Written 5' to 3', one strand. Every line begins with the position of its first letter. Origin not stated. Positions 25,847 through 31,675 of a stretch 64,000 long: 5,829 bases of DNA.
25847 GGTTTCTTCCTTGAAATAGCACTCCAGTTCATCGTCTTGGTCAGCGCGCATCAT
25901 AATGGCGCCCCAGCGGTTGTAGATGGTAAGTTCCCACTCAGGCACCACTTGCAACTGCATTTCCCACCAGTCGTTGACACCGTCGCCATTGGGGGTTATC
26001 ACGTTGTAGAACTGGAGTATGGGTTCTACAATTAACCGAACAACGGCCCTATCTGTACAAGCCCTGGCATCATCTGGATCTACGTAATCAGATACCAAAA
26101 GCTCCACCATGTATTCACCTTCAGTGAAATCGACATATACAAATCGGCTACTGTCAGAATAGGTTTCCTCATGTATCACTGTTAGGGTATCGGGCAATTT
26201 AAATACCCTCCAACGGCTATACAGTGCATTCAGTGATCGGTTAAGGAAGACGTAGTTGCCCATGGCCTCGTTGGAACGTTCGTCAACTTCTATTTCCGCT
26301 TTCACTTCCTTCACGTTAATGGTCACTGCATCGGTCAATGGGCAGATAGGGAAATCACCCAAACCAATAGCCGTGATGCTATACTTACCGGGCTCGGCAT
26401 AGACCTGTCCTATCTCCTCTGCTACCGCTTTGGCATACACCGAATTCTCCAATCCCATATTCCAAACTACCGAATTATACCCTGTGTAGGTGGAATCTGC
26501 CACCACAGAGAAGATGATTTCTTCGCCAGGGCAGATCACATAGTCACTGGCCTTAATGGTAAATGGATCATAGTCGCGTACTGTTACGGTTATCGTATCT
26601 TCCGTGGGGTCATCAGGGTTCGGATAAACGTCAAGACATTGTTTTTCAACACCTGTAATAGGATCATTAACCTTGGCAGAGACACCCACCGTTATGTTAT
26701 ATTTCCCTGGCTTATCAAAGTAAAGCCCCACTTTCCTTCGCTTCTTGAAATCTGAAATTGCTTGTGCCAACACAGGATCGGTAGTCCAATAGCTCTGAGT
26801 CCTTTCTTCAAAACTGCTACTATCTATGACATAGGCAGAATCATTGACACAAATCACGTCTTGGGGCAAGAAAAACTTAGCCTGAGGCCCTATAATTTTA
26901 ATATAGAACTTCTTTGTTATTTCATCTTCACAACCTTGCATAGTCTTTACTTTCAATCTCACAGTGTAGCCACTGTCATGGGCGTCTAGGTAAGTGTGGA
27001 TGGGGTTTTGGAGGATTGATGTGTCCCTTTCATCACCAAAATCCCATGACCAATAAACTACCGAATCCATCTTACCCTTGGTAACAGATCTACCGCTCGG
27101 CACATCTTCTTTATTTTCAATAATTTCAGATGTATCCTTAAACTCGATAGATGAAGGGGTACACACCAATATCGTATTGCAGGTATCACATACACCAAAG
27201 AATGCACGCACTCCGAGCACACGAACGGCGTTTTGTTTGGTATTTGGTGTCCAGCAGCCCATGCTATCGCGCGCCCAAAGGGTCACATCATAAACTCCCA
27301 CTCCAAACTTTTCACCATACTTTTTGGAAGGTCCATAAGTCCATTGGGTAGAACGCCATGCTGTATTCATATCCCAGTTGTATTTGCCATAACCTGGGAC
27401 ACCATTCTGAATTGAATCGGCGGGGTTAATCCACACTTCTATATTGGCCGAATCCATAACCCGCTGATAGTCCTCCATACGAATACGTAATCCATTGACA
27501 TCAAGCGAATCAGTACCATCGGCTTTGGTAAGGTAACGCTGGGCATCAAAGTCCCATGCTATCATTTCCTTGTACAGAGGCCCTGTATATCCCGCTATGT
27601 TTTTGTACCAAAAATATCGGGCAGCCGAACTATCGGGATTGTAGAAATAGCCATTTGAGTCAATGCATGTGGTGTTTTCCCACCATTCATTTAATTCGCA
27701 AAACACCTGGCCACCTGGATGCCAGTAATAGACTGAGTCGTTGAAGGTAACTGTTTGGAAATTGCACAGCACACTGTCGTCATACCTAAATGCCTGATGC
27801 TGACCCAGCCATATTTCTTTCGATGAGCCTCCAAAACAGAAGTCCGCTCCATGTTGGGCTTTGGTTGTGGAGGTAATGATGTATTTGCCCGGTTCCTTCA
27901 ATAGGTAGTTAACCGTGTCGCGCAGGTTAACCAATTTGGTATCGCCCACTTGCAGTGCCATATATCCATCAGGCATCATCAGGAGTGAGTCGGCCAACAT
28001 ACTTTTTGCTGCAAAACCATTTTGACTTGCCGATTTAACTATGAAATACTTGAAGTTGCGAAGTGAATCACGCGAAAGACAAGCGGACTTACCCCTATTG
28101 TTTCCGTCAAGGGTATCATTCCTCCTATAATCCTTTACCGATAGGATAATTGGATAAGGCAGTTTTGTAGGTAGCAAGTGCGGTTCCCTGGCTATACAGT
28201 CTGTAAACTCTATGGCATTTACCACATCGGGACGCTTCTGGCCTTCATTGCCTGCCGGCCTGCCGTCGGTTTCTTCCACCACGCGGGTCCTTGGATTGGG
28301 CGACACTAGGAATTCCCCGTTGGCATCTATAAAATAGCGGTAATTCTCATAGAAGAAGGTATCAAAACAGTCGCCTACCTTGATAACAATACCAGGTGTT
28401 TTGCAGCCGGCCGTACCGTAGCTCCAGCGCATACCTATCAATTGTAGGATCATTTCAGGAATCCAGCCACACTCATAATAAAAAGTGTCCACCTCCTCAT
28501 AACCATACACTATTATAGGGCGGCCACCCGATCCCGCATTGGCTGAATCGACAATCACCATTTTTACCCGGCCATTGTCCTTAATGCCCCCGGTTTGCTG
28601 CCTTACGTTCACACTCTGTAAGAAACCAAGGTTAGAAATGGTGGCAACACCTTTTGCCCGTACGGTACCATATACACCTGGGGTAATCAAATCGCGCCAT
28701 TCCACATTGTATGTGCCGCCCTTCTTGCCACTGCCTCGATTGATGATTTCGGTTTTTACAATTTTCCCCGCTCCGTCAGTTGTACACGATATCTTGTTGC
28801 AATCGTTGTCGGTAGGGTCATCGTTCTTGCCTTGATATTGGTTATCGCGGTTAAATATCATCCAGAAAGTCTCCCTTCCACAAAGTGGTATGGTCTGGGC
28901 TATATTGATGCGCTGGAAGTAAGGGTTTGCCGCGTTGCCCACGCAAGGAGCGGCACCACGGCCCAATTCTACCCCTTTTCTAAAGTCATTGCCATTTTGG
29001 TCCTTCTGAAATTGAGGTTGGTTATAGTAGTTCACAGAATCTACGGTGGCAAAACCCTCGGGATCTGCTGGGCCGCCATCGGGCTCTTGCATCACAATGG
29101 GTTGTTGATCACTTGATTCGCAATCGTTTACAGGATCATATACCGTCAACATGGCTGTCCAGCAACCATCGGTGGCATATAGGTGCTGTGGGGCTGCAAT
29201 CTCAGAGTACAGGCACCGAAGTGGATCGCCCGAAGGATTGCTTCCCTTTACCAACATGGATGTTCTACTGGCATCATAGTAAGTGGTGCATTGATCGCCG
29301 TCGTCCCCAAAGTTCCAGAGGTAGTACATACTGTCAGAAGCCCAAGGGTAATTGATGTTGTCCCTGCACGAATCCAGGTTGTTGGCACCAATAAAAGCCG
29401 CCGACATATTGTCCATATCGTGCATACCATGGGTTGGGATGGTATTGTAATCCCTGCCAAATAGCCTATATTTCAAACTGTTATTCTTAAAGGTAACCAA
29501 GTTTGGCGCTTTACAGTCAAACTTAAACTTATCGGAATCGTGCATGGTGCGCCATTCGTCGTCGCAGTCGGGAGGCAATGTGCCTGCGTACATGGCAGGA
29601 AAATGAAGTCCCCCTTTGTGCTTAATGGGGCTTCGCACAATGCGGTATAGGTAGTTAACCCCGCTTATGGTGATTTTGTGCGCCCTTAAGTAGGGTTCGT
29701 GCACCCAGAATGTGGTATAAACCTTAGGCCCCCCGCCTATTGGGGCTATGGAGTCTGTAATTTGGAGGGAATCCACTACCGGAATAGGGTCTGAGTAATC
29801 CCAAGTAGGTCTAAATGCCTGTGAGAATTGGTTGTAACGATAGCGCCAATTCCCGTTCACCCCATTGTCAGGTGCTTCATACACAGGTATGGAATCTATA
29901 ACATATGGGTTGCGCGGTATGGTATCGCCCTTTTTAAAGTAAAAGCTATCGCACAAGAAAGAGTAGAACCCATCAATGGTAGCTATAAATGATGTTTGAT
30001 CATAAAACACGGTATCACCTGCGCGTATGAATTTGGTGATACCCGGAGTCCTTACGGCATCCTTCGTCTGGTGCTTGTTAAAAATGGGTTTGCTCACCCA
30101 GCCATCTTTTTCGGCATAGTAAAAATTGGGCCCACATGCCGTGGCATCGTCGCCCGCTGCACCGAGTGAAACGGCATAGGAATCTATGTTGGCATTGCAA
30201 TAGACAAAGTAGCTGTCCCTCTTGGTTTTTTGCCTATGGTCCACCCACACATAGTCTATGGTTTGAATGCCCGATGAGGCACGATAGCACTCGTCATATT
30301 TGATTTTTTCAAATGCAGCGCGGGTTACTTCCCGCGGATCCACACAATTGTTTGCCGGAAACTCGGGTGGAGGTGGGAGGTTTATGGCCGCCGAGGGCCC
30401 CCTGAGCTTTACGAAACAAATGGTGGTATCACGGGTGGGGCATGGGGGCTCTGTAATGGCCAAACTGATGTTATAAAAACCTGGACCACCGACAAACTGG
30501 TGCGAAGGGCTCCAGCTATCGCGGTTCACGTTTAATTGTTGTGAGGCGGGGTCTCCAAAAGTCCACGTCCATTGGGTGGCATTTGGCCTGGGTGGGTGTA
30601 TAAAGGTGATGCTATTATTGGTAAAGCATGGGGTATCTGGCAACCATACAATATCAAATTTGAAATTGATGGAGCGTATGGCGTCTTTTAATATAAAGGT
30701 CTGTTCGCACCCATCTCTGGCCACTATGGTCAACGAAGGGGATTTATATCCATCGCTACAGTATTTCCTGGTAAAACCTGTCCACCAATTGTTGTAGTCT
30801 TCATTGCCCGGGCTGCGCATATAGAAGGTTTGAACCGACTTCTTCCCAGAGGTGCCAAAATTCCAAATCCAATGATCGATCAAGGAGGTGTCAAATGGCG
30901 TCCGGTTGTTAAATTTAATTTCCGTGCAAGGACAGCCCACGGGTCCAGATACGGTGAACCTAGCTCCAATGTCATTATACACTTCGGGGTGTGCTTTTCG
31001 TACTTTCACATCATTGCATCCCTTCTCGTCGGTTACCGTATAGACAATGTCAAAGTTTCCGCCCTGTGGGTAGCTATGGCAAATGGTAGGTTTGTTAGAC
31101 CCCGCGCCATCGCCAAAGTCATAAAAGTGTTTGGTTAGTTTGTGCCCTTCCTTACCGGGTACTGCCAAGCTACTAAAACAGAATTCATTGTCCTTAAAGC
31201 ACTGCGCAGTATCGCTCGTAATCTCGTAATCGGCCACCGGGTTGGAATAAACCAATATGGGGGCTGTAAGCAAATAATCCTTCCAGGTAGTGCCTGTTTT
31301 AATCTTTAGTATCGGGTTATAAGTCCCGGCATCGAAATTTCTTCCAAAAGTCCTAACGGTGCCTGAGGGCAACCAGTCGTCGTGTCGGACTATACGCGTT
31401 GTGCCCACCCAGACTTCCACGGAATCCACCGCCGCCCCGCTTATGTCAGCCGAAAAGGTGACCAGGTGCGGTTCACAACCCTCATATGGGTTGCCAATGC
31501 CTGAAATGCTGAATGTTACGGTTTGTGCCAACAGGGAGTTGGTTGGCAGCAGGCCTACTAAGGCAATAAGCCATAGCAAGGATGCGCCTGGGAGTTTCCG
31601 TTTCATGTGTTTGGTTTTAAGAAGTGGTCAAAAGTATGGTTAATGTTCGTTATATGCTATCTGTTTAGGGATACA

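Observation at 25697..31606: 1969-aa cysteine-rich T9SS type-B surface giant downstream of the sigma/anti-sigma-like pair, with no adjacent PorP/SprF partner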

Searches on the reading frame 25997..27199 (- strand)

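Call 50: search_protein_families(library=pfam, proteins=[window:25997-27199:-], max_evalue=1)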
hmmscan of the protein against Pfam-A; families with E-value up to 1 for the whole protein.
window:25997-27199:- (401 aa): 3 families
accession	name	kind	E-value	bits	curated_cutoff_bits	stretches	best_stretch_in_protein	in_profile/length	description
PF18911.6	PKD_4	-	1.3e-14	54.5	27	2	31-101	18-84/85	PKD domain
PF00801.26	PKD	-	7.2e-11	42.4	23.5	2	45-89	27-70/80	PKD domain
PF14524.12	Wzt_C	-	0.016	15.6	30.4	0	299-372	36-108/143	Wzt C-terminal domain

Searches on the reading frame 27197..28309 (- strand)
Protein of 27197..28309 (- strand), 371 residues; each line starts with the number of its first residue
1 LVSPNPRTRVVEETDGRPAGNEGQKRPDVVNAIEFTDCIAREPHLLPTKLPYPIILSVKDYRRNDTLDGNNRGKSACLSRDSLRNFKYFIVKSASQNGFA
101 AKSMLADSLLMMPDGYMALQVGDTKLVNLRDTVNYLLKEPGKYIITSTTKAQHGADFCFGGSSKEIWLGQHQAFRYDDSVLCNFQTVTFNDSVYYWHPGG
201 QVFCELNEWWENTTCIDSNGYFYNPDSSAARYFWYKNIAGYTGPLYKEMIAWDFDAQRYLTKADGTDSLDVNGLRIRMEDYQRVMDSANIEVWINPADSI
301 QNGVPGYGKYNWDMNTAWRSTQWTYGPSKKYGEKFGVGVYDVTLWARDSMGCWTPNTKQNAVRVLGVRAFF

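Call 50: search_protein_families(library=pfam, proteins=[window:27197-28309:-], max_evalue=1)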
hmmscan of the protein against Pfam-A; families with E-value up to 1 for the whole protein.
window:27197-28309:- (371 aa): 2 families
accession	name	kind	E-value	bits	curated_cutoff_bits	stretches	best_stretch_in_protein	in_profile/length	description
PF18911.6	PKD_4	-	0.065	13.7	27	0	327-363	52-84/85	PKD domain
PF02921.19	UCR_TM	-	0.12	13.2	23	1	57-112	8-61/66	Ubiquinol cytochrome reductase transmembrane region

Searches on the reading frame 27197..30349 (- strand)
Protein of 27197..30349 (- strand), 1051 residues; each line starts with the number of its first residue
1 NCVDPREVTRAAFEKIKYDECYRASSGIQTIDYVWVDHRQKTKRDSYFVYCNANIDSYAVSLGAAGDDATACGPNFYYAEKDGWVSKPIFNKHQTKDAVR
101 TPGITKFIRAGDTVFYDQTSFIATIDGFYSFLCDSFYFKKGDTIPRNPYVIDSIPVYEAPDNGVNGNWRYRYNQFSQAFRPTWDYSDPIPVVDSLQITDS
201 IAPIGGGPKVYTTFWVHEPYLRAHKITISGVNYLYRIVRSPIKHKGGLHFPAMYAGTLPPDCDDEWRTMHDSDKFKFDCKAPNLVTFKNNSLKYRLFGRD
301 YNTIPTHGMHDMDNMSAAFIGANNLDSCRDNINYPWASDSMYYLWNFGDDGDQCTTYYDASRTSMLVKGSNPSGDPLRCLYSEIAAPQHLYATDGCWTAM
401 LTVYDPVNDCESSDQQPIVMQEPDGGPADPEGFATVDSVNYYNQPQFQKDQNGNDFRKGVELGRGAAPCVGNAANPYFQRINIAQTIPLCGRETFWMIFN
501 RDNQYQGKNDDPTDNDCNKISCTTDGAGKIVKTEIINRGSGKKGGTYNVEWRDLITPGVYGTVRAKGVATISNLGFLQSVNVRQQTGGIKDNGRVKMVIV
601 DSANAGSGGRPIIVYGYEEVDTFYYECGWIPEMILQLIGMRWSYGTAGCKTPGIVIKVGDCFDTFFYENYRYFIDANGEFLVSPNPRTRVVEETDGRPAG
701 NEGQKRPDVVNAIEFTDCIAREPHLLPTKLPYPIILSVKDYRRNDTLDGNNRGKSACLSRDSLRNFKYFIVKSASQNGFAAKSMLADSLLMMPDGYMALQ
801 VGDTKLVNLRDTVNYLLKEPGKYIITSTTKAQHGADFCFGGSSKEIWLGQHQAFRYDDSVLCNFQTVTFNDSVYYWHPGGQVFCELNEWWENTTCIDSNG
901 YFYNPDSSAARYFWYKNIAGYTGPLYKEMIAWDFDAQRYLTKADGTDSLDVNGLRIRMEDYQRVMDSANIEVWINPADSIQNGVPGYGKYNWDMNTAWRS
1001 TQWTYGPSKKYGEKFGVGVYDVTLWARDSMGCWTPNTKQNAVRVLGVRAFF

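Call 58: predict_structure(alignment_id=A2)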
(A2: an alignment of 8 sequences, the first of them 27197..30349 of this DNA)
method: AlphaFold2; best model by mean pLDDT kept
length: 1051 residues; sequences in the alignment: 8
mean_pLDDT: 32.0   pTM: 0.21
mean pLDDT of the five models: 32.0, 31.8, 30.9, 28.9, 28.7
residues with pLDDT >= 90: 0; 70-90: 18; 50-70: 109; < 50: 924
segments of 3 or more residues with pLDDT < 50: 1-106, 128-193, 219-223, 238-412, 416-542, 572-578, 587-593, 601-932, 965-1022, 1026-1051
pLDDT, mean of each block of 10 residues (from residue 1): 27 29 28 26 23 21 23 32 34 27 50 53 58 39 31 20 22 23 30 56 58 62 61 54 32 25 24 21 32 23 25 24 25 24 23 26 26 25 22 36 40 42 24 26 27 25 21 25 39 31 31 32 30 27 57 57 67 46 53 52 31 23 21 26 22 20 20 19 22 30 34 26 22 26 31 27 23 22 22 22 21 29 27 22 21 22 26 26 30 25 25 35 32 54 67 53 47 31 25 23 30 40 42 35 28 22
secondary structure, 60 per line:
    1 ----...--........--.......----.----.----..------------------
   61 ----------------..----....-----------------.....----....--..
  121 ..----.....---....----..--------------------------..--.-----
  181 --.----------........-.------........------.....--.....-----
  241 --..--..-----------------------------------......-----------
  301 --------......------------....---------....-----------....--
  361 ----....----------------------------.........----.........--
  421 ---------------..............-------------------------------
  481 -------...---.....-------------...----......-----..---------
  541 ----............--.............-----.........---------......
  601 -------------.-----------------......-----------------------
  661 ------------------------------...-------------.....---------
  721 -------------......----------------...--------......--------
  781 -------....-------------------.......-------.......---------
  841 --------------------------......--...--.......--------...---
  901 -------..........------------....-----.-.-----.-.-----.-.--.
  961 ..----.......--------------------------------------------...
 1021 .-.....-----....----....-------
elements in order (helices of 4 or more, strands of 3 or more residues): H10-17 H20-26 E83-86 E104-108 E113-116 E119-122 E127-131 E135-138 E194-201 E210-217 E224-228 E231-235 E284-289 H309-314 H327-330 H340-343 E355-358 E365-368 E397-405 E410-418 H436-449 E494-498 E519-524 E545-556 E559-571 E577-585 E595-600 H632-637 H707-711 E734-739 E767-772 H788-791 E811-817 E825-831 E867-872 E875-877 H880-886 E895-897 H908-917 E930-933 E970-973 E1018-1021 E1023-1027 E1033-1036 E1041-1044

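Call 71: search_protein_representatives(alignment_id=A2)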
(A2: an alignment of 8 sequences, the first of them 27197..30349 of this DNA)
Query: 8 sequences, 1060 profile positions. Proteins with E-value up to 0.001 (for the whole library): 134; up to 1e-10: 81; up to 1e-30: 35. The best 134 are listed.
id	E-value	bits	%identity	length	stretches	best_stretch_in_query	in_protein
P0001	0.0e+00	1941.2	-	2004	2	1-1060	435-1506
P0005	0.0e+00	1465.9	-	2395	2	1-818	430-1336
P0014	0.0e+00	1334.6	-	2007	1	1-1060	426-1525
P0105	2.3e-257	873.8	-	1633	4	150-614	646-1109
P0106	5.4e-80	286.5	-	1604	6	271-521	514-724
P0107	2.7e-69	251.1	-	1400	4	763-944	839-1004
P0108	7.8e-67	242.9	-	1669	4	236-538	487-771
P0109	6.2e-66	239.9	-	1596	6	270-512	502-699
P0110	1.3e-64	235.6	-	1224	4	286-509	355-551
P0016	6.7e-63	229.9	-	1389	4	764-943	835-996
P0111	5.6e-59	216.9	-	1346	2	267-510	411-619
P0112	6.7e-59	216.7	-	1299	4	765-942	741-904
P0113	1.3e-58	215.7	-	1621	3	271-504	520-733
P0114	2.1e-56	208.4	-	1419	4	254-510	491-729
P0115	2.9e-50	188.0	-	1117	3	754-943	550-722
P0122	5.5e-38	147.4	-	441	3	273-479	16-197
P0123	3.2e-37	144.9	-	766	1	269-513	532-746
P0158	1.1e-21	93.5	-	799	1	824-942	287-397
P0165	8.3e-18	80.6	-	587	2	850-951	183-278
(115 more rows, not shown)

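Call 72: search_protein_families(library=pfam, proteins=[P0106, P0107, P0108, P0110, P0115, P0122, P0123, P0158, P0165], max_evalue=0.0001)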
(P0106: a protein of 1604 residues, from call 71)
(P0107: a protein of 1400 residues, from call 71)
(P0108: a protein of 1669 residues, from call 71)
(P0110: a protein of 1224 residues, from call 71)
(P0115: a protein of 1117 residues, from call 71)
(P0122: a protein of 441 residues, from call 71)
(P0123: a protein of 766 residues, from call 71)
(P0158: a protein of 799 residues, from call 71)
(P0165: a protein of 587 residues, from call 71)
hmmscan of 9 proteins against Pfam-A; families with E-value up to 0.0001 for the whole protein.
P0106 (1604 aa): 3 families
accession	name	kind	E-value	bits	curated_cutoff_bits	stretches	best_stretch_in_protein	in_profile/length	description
PF18911.6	PKD_4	-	3.8e-78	258.1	27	5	1183-1232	33-81/85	PKD domain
PF00801.26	PKD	-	1.4e-55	185.6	23.5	4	1183-1229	28-75/80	PKD domain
PF13585.12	CHU_C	-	2.5e-19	69.6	27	1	1516-1602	2-86/86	CHU_C Type IX secretion signal domain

P0107 (1400 aa): 3 families
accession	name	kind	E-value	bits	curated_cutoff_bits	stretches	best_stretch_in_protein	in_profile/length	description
PF18911.6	PKD_4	-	7.8e-26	90.4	27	1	311-375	8-70/85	PKD domain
PF00801.26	PKD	-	6.4e-12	45.7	23.5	0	309-381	2-73/80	PKD domain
PF18962.6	Por_Secre_tail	-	2.4e-11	44.2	27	1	1329-1398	1-75/75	Secretion system C-terminal sorting domain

P0108 (1669 aa): 4 families
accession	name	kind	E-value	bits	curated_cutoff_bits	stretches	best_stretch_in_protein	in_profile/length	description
PF18911.6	PKD_4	-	2.8e-60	200.8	27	4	211-283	12-77/85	PKD domain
PF00801.26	PKD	-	1.4e-48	163.3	23.5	3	216-274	14-65/80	PKD domain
PF13585.12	CHU_C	-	4.2e-16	59.3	27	1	1574-1662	3-81/86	CHU_C Type IX secretion signal domain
PF07495.19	Y_Y_Y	-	5.1e-06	26.7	26.6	0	1117-1148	21-51/65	Y_Y_Y domain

P0110 (1224 aa): 4 families
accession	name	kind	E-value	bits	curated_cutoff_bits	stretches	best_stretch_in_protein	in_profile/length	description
PF18911.6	PKD_4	-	7.9e-27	93.6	27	2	134-188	20-73/85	PKD domain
PF00801.26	PKD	-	1.9e-19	69.9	23.5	1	134-192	13-74/80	PKD domain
PF18962.6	Por_Secre_tail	-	2.4e-11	44.2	27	1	1150-1223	1-75/75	Secretion system C-terminal sorting domain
PF06832.18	BiPBP_C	-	5e-07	30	26.8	0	953-1024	9-79/90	Penicillin-Binding Protein C-terminus Family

P0115 (1117 aa): 3 families
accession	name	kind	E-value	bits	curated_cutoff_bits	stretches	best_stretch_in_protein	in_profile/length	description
PF18911.6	PKD_4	-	1.3e-16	60.9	27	0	36-93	15-69/85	PKD domain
PF00801.26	PKD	-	2e-11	44.2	23.5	0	38-94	14-67/80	PKD domain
PF18962.6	Por_Secre_tail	-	8.2e-11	42.5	27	1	1046-1113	1-73/75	Secretion system C-terminal sorting domain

P0122 (441 aa): 0 families

P0123 (766 aa): 2 families
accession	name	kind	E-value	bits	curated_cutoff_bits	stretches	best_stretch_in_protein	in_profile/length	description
PF18911.6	PKD_4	-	9.5e-40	135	27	4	36-105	13-84/85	PKD domain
PF00801.26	PKD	-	3.2e-32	110.8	23.5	2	38-94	12-71/80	PKD domain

P0158 (799 aa): 2 families
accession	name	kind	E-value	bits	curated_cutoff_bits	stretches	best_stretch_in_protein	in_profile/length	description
PF18962.6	Por_Secre_tail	-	8.9e-10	39.2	27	1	731-791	2-68/75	Secretion system C-terminal sorting domain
PF18911.6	PKD_4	-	4.8e-09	36.6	27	0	143-196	28-79/85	PKD domain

P0165 (587 aa): 1 family
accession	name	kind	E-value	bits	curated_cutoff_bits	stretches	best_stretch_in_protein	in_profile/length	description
PF18962.6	Por_Secre_tail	-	1.5e-09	38.4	27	1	517-585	1-75/75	Secretion system C-terminal sorting domain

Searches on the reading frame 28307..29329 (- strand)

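Call 50: search_protein_families(library=pfam, proteins=[window:28307-29329:-], max_evalue=1)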
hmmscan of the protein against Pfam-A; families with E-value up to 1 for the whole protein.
window:28307-29329:- (341 aa): 1 family
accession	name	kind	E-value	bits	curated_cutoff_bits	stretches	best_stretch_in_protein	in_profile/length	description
PF18911.6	PKD_4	-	0.004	17.6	27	1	44-73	49-78/85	PKD domain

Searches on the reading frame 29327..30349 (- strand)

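Call 50: search_protein_families(library=pfam, proteins=[window:29327-30349:-], max_evalue=1)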
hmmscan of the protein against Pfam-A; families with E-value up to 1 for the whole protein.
window:29327-30349:- (341 aa): 1 family
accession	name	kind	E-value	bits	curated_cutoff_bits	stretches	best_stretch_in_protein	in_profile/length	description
PF09011.16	HMG_box_2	-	0.18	12.9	22.4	0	260-281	36-57/72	HMG-box domain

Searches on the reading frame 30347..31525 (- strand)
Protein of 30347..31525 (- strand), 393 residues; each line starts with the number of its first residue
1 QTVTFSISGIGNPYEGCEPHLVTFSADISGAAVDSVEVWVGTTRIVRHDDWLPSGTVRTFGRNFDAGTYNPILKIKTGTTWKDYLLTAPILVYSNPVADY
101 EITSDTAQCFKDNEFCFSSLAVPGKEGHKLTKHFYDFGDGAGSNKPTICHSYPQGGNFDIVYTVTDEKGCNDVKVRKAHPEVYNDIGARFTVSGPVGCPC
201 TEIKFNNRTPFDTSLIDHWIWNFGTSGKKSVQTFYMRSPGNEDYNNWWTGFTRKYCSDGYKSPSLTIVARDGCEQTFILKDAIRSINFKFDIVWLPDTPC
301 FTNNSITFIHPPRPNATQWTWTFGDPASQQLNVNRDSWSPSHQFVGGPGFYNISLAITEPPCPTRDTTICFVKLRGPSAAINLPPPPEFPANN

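Call 50: search_protein_families(library=pfam, proteins=[window:30347-31525:-], max_evalue=1)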
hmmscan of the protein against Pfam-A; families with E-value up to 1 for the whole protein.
window:30347-31525:- (393 aa): 3 families
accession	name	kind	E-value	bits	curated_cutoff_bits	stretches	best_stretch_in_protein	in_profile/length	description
PF18911.6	PKD_4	-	8.2e-15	55.1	27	2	129-172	33-76/85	PKD domain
PF00801.26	PKD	-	4.1e-06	27.1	23.5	1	135-171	34-72/80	PKD domain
PF17957.7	Big_7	-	0.086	13.9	24.1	0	22-46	20-44/70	Bacterial Ig domain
